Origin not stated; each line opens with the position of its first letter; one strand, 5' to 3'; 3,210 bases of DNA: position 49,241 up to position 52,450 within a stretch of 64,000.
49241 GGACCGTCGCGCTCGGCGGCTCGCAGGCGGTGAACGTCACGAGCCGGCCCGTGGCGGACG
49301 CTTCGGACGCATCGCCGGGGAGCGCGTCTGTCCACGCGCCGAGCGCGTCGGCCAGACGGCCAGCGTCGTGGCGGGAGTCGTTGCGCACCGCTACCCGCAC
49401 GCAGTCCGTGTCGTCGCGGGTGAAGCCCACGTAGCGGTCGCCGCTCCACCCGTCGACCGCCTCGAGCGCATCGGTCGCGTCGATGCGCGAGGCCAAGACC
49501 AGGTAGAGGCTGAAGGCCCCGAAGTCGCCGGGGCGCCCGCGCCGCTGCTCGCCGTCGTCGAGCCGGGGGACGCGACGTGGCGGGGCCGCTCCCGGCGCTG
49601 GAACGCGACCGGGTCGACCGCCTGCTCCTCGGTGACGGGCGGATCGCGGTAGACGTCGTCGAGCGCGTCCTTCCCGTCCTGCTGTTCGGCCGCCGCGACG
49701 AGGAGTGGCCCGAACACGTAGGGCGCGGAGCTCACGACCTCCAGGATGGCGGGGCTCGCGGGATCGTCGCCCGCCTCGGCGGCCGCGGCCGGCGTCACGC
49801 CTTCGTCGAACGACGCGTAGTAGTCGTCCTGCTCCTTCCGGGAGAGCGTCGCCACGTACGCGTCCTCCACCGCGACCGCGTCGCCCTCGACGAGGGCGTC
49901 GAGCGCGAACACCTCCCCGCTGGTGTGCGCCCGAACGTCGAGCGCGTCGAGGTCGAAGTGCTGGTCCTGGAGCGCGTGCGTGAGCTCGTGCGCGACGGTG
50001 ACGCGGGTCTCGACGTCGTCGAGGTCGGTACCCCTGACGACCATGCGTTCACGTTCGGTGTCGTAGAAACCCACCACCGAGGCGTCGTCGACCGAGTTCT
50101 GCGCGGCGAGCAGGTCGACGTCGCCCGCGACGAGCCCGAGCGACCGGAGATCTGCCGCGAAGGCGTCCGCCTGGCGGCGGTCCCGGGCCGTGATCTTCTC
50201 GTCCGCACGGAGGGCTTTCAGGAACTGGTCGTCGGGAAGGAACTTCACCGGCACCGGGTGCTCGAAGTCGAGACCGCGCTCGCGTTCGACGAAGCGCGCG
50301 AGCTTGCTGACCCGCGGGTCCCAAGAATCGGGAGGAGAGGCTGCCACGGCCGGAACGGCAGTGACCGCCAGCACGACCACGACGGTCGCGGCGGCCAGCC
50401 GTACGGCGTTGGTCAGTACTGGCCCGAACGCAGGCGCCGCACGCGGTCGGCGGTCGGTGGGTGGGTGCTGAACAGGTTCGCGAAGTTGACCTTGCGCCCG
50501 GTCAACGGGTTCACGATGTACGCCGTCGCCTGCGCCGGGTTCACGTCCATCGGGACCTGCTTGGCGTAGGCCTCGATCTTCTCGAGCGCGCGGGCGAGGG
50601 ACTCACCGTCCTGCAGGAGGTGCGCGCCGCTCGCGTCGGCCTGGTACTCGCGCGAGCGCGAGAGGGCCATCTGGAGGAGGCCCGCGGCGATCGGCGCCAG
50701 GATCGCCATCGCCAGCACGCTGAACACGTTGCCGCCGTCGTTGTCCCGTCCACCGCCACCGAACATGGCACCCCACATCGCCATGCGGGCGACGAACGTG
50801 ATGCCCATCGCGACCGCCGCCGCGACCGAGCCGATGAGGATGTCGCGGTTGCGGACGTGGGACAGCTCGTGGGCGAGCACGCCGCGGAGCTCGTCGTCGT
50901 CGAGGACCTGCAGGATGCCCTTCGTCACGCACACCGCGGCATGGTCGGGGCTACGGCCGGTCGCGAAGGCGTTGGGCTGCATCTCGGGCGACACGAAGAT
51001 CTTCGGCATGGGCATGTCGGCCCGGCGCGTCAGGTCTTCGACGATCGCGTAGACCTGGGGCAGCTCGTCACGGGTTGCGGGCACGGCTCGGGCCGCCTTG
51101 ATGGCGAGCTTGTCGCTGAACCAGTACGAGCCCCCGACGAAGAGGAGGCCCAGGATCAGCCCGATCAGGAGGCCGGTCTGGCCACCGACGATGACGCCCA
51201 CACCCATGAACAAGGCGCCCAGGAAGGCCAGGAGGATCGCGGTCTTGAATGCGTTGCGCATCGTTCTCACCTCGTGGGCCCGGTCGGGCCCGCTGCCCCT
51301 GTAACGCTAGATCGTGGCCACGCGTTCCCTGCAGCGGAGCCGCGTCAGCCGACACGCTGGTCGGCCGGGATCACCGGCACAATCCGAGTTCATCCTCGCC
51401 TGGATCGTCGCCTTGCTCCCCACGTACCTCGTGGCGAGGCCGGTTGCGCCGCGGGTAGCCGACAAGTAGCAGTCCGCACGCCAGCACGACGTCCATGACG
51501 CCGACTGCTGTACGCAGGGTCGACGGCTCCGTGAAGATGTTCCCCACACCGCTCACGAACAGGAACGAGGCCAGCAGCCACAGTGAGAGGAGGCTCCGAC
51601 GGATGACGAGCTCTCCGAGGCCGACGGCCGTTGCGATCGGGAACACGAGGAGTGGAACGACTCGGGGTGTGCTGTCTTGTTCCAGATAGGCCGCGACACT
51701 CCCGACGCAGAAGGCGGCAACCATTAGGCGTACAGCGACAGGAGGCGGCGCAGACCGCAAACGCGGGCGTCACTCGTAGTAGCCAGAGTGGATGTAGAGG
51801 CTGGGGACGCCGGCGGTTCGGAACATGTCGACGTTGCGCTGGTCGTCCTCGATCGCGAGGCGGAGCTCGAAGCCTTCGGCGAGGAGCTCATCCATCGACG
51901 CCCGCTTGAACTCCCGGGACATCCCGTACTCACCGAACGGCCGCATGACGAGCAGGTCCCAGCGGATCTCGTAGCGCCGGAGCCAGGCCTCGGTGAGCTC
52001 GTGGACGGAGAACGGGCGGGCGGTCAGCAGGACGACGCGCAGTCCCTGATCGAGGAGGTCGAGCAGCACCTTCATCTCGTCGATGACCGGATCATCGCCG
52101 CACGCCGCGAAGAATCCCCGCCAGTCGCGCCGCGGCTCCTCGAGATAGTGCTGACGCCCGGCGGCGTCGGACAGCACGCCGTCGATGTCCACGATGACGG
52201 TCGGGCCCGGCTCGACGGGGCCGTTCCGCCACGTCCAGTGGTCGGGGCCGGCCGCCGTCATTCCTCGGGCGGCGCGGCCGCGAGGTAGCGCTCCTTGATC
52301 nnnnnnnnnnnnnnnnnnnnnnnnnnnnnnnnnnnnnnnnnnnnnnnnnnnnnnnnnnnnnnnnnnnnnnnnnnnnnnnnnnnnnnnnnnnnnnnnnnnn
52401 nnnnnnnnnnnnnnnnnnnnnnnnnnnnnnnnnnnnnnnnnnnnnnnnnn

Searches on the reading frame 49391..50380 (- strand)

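Call 45: search_protein_families(library=pfam, proteins=[window:49391-50380:-], max_evalue=0.01)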
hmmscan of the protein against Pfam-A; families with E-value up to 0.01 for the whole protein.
window:49391-50380:- (329 aa): 1 family
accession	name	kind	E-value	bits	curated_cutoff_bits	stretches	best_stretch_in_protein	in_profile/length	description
PF20573.4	DUF6782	-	1.6e-05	24.7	27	1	102-193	68-155/241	Putative metallopeptidase family (DUF6782)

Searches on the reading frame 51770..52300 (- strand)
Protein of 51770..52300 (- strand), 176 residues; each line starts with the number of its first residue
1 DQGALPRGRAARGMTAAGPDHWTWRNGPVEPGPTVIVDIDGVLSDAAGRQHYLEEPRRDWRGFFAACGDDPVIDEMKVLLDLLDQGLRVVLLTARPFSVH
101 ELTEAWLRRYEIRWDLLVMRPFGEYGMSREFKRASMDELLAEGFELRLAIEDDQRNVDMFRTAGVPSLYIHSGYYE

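Call 45: search_protein_families(library=pfam, proteins=[window:51770-52300:-], max_evalue=0.01)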
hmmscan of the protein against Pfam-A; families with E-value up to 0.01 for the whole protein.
window:51770-52300:- (176 aa): 3 families
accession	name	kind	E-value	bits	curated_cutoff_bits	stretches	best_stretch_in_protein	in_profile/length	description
PF25109.1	HAD_PNKP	-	1.4e-12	48.3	27.6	1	34-173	3-141/143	Polynucleotide kinase PNKP phosphatase domain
PF03767.20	Acid_phosphat_B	-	0.00071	19.6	27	1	34-152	79-204/230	HAD superfamily, subfamily IIIB (Acid phosphatase)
PF24694.1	LNS2_PITM1-3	-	0.0037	17.7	27.7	1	76-167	27-117/124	PITM 1-3, LNS2 domain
